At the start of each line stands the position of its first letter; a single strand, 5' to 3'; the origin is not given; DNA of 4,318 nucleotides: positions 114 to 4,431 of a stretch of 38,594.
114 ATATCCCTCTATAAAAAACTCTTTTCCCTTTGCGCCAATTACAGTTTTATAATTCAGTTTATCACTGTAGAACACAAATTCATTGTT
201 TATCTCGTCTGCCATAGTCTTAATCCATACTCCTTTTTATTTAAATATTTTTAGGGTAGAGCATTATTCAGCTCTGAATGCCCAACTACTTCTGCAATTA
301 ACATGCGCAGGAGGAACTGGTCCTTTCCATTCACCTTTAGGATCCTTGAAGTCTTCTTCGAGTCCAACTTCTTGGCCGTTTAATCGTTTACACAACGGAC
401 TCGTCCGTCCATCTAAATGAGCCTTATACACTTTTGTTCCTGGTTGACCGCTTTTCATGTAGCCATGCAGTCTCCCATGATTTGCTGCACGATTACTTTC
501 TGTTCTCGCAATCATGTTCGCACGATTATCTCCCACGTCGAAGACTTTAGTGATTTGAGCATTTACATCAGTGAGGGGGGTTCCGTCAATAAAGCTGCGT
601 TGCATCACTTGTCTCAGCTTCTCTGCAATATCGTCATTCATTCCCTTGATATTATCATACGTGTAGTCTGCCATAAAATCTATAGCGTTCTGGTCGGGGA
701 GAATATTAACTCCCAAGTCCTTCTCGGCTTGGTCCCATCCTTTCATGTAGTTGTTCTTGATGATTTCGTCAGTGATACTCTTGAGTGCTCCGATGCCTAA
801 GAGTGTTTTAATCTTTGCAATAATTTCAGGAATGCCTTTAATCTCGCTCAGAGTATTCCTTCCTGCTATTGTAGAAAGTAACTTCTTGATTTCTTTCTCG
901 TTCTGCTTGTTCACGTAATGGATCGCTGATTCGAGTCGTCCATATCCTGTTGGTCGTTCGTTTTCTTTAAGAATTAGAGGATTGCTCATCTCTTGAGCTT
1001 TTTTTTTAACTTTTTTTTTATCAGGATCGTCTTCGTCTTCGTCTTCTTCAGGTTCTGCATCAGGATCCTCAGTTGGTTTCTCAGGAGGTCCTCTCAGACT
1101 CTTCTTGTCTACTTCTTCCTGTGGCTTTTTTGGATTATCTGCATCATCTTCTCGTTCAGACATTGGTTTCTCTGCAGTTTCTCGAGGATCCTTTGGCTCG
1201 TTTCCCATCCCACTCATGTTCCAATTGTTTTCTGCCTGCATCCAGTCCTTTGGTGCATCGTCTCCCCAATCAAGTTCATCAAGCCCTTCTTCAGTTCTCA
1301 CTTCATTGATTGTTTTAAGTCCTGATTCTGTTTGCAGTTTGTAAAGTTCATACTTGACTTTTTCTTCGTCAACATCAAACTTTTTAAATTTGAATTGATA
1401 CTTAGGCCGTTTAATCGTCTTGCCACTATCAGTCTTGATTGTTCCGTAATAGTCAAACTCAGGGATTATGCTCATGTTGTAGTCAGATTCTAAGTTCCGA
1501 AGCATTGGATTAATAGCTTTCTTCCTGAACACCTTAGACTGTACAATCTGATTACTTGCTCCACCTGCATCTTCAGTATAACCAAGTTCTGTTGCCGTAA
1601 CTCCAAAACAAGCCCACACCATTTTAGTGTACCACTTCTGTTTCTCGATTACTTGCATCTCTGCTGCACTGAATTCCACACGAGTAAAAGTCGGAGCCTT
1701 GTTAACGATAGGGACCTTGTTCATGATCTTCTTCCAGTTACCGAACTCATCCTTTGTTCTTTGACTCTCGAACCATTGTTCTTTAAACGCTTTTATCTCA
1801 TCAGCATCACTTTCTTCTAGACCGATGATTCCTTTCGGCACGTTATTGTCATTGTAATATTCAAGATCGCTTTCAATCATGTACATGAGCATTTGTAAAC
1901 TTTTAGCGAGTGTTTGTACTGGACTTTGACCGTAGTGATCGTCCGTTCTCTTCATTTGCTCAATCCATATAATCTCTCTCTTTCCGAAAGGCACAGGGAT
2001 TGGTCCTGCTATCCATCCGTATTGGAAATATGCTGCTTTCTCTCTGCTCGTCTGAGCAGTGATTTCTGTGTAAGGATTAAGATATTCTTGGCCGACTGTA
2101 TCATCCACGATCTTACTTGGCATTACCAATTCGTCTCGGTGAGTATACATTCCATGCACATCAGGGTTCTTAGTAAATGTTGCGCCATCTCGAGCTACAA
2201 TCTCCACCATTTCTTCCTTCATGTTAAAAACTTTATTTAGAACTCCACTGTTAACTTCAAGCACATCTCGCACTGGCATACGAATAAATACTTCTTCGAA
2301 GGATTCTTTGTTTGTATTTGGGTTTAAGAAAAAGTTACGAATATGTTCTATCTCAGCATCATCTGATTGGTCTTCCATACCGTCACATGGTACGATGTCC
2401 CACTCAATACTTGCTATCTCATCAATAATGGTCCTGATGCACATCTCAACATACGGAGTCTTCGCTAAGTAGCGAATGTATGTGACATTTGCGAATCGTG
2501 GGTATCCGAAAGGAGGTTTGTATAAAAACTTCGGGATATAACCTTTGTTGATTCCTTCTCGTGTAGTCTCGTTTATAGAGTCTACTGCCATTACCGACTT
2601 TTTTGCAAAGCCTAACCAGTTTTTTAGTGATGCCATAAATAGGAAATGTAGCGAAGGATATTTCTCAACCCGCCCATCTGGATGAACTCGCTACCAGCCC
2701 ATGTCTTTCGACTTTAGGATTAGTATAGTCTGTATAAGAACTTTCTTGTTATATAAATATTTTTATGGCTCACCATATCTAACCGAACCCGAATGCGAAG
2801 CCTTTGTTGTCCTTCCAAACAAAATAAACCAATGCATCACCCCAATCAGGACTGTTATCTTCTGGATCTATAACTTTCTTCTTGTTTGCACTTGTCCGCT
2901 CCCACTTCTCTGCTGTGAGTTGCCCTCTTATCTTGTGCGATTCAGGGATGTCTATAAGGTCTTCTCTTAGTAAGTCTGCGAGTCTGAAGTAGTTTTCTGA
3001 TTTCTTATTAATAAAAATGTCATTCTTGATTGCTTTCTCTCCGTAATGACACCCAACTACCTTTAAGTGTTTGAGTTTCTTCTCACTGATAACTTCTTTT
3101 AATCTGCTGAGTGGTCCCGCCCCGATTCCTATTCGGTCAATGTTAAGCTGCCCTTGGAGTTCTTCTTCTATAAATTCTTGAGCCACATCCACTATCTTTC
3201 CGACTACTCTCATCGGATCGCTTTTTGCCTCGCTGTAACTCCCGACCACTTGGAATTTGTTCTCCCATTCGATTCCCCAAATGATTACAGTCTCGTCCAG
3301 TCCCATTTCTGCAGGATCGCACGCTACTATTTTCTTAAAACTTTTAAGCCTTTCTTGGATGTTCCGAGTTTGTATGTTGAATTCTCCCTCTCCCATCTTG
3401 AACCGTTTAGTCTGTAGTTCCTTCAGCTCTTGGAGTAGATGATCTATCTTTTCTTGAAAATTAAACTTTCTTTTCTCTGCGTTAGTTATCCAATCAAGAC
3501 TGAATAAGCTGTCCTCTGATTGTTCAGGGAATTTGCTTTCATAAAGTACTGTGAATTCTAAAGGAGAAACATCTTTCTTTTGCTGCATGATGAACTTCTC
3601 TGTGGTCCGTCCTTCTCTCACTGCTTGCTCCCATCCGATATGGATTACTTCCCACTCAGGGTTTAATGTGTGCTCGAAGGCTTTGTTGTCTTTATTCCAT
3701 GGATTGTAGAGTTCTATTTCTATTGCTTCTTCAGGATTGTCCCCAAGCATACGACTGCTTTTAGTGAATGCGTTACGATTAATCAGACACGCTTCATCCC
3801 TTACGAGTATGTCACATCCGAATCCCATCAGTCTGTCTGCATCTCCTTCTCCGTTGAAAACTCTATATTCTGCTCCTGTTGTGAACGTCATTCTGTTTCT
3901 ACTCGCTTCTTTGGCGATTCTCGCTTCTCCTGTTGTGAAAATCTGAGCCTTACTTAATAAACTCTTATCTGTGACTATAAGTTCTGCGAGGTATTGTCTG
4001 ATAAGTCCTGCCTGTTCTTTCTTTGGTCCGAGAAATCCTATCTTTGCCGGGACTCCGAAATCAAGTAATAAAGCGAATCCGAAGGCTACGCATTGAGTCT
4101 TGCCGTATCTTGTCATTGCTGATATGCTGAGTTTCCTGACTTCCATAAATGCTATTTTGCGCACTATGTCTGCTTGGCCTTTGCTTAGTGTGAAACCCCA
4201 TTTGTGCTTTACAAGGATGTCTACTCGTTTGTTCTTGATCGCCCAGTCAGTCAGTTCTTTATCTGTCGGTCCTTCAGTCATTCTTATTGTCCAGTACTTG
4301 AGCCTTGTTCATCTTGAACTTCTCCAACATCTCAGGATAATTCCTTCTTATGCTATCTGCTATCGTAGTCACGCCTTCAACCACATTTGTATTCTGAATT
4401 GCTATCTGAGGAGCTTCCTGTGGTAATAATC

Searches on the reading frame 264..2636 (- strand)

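Call 7: search_protein_families(library=pfam, proteins=[window:264-2636:-], max_evalue=0.01)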
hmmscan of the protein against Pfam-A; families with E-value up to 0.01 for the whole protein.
window:264-2636:- (790 aa): 2 families
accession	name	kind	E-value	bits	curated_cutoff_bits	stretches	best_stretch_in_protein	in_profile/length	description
PF04860.17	Phage_portal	-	2.8e-30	106.1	39.1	1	63-451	3-321/321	Phage portal protein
PF04233.19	Phage_Mu_F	-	3e-15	57.3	29.6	1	673-784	2-110/112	Phage Mu protein F like protein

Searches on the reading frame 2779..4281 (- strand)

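Call 7: search_protein_families(library=pfam, proteins=[window:2779-4281:-], max_evalue=0.01)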
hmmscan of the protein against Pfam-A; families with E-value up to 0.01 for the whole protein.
window:2779-4281:- (500 aa): 1 family
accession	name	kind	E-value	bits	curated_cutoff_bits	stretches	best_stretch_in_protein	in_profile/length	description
PF03237.21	Terminase_6N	-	5e-05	23.5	22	1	58-266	7-214/215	Terminase large subunit, T4likevirus-type, N-terminal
